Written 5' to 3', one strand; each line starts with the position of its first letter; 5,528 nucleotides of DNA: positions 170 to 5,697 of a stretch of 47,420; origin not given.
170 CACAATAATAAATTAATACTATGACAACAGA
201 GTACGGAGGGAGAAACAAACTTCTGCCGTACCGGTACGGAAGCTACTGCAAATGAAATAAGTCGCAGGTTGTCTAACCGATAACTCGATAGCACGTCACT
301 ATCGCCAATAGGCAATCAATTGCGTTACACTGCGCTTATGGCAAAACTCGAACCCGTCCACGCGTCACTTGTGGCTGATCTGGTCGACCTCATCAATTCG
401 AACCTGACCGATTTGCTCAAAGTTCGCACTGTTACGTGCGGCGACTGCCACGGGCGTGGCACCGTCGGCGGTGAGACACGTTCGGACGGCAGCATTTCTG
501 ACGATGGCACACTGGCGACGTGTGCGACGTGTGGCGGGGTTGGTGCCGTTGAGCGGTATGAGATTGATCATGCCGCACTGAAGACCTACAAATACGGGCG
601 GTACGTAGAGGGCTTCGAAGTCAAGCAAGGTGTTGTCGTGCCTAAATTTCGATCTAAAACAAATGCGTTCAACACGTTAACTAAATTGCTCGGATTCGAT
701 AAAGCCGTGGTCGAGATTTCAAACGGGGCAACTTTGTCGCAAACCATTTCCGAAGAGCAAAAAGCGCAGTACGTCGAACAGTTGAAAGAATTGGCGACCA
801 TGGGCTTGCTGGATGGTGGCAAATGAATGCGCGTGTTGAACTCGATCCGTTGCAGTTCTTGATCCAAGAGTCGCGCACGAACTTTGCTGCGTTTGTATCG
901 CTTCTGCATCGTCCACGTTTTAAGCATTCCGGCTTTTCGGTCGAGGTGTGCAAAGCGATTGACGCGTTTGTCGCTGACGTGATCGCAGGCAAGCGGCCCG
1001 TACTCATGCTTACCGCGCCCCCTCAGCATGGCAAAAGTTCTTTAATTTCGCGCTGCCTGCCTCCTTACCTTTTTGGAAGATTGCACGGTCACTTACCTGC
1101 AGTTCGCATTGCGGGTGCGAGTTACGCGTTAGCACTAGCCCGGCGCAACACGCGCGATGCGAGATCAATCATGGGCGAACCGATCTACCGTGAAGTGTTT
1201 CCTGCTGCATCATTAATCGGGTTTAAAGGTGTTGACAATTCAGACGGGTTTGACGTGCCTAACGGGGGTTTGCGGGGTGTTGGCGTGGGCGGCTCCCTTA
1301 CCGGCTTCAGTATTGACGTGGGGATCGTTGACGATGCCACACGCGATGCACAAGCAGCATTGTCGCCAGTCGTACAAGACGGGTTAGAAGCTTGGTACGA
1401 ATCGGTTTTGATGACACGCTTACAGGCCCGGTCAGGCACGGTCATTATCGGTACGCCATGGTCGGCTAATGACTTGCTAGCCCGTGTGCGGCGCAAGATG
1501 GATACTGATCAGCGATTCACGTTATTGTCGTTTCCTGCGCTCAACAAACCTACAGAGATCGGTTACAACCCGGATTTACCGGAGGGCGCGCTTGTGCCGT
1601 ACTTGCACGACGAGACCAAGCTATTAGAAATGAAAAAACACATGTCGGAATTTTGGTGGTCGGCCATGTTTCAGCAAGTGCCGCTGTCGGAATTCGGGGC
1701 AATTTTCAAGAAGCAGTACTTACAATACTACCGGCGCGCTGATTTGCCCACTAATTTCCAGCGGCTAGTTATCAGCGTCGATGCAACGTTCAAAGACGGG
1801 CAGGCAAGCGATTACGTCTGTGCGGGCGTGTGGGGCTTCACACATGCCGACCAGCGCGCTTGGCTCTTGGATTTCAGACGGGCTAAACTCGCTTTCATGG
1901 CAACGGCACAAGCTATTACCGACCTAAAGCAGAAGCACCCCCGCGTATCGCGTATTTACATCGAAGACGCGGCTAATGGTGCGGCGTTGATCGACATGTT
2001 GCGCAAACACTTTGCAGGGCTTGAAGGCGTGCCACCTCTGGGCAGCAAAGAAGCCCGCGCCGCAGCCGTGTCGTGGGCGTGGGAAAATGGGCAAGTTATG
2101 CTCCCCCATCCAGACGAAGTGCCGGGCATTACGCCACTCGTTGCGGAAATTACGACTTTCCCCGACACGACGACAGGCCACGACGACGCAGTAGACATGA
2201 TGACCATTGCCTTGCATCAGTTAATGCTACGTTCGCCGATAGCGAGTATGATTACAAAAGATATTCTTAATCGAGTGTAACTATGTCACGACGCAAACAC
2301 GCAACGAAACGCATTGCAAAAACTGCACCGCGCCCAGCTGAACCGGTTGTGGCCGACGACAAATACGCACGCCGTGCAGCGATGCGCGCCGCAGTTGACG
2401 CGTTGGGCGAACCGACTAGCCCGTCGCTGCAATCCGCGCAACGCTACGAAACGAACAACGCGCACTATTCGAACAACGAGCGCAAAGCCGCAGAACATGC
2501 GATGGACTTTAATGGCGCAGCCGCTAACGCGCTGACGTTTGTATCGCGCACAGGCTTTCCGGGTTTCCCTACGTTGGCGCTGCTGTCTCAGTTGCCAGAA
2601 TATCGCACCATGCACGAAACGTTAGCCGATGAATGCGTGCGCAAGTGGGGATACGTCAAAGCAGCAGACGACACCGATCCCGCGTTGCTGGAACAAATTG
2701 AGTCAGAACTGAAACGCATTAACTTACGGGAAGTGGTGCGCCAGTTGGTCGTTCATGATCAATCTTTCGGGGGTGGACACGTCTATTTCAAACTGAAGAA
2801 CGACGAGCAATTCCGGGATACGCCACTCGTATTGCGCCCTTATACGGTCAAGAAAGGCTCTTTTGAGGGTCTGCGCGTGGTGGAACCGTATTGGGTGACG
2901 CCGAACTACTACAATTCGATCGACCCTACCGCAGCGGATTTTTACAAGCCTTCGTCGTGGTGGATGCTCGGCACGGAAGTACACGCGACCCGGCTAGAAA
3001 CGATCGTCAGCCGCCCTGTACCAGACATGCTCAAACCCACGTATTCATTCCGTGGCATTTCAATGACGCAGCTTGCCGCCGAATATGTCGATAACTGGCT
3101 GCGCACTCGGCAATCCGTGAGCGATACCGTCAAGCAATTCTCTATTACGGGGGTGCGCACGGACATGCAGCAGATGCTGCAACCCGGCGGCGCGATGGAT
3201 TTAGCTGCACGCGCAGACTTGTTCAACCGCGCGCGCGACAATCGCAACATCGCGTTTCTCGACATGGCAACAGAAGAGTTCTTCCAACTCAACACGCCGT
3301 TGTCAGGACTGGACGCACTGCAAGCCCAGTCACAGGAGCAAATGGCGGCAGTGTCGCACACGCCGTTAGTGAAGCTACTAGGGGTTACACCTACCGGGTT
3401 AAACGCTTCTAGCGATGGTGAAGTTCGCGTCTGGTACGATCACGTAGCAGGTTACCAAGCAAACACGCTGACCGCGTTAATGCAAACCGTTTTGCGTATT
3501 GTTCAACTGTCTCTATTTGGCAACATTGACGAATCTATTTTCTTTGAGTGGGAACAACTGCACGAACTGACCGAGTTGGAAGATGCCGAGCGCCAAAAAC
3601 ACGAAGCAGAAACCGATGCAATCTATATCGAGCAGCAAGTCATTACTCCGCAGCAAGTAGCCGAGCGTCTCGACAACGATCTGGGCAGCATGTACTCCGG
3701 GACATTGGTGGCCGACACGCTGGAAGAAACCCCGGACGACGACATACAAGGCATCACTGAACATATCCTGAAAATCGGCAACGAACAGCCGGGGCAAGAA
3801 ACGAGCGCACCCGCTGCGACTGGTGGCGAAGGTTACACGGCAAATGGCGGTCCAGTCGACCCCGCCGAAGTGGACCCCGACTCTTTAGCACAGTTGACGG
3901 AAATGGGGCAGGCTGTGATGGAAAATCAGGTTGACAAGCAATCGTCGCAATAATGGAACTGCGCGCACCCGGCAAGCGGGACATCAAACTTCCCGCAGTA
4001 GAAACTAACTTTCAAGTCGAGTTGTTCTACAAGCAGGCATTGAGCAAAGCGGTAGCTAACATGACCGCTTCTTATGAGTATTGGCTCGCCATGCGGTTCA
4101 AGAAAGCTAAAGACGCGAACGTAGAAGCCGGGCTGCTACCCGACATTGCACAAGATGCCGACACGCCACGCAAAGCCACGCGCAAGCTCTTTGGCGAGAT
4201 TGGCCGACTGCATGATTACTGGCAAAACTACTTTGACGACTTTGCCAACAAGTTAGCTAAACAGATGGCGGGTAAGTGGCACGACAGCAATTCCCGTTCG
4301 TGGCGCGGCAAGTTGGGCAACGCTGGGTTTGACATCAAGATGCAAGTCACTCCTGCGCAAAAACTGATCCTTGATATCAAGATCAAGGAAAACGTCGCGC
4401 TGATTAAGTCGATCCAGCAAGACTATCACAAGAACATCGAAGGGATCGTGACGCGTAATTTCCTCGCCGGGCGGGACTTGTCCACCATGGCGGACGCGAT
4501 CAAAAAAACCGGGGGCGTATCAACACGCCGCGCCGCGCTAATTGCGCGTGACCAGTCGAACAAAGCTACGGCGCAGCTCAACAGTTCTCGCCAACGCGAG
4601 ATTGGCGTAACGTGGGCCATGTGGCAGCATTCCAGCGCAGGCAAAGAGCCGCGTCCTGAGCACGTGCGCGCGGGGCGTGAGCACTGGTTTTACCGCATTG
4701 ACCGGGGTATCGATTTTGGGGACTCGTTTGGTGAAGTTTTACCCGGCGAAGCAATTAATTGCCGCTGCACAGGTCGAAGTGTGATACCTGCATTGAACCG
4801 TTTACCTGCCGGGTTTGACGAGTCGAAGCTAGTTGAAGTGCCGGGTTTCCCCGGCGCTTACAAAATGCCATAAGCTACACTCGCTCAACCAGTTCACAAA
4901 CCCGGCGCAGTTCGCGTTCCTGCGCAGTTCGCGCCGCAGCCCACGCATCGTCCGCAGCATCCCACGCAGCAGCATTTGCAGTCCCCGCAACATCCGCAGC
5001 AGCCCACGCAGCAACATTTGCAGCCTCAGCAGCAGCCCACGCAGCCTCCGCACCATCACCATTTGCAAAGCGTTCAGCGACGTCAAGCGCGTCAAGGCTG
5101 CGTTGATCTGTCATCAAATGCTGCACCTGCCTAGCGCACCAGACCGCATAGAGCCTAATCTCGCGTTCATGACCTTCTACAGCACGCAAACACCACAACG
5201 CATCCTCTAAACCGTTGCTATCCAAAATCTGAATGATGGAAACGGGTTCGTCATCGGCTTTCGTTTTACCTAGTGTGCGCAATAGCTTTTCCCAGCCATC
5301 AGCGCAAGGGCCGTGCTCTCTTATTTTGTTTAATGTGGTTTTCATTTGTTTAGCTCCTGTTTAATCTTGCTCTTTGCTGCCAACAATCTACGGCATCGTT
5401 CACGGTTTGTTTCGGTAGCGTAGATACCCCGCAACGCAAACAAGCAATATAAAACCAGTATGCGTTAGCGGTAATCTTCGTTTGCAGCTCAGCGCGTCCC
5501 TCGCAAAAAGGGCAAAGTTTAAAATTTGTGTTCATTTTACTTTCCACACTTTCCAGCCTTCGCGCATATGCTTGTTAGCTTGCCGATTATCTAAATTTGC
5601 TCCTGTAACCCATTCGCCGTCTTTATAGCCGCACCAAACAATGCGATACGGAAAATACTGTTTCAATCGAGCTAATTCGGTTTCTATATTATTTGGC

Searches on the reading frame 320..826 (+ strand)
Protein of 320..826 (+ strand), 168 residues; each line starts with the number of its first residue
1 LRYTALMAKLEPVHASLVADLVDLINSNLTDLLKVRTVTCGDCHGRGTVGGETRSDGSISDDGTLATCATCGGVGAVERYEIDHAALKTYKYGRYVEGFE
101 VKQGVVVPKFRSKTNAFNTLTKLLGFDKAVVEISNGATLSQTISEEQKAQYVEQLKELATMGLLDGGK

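Call 11: search_protein_families(library=phrogs, proteins=[window:320-826:+])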
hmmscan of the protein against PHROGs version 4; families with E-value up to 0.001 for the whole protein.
window:320-826:+ (168 aa): 1 family
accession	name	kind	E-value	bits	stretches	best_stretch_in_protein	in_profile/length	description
phrog_16968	-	unknown function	1e-75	254.4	1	7-166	1-164/165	-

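Call 28: find_related_loci(query=window:320-826:+, collection=viral_contigs, flank=3000)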
Query window:320-826:+ (168 aa) in viral_contigs; peptide patterns used: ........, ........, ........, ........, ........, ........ (x = any residue, [..] = any of these).
11 stretches matched a pattern; 7 encode a relative of the query (tblastn E <= 1e-3); 7 distinct loci.
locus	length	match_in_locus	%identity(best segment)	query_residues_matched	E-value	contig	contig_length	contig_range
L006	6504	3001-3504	98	1-168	7e-111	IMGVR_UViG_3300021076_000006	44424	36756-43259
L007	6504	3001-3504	98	1-168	2e-109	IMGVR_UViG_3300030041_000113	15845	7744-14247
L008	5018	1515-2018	98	1-168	1e-109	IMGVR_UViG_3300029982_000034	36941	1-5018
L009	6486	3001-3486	69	7-168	5e-74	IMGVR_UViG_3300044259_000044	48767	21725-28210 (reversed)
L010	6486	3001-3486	67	7-168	2e-71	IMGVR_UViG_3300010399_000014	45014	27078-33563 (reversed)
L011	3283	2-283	99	75-168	3e-59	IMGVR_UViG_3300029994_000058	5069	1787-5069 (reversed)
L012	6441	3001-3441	46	3-165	4e-42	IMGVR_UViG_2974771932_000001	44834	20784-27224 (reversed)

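Call 31: search_protein_families(library=pfam, max_evalue=0.01, proteins=[window:338-826:+])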
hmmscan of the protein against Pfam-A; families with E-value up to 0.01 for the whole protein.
window:338-826:+ (162 aa): 1 family
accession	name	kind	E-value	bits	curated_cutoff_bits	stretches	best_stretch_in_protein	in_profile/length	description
PF00684.25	DnaJ_CXXCXGXG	-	0.0054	17.4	32.7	0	32-71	16-53/65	DnaJ central domain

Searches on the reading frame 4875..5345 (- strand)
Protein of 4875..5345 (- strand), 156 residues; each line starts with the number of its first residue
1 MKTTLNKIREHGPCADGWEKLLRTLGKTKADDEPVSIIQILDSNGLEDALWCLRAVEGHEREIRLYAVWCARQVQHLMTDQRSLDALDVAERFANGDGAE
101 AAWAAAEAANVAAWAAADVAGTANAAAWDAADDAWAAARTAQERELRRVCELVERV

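Call 30: search_protein_families(library=pfam, max_evalue=0.01, proteins=[window:4875-5345:-])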
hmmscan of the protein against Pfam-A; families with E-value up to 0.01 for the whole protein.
window:4875-5345:- (156 aa): 0 families

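Call 46: search_protein_families(library=phrogs, max_evalue=0.001, proteins=[window:4875-5345:-])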
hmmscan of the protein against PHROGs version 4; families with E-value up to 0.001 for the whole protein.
window:4875-5345:- (156 aa): 2 families
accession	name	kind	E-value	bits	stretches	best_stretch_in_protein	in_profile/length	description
phrog_18326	-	unknown function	1.2e-45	156.6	1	2-97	4-100/203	-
phrog_21347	-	unknown function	1.1e-07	33.3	1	1-141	1-142/186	-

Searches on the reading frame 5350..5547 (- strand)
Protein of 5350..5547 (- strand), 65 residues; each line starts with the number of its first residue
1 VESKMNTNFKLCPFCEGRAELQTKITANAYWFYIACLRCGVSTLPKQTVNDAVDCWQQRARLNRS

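Call 30: search_protein_families(library=pfam, max_evalue=0.01, proteins=[window:5350-5547:-])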
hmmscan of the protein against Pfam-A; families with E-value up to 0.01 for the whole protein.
window:5350-5547:- (65 aa): 2 families
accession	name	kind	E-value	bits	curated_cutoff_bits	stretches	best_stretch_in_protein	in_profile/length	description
PF14354.12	Lar_restr_allev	-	2e-08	34.8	28.6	1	8-60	2-58/58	Restriction alleviation protein Lar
PF05129.18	Zn_ribbon_Elf1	-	0.0017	18.8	29.8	1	3-55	17-69/79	Transcription elongation factor Elf1 like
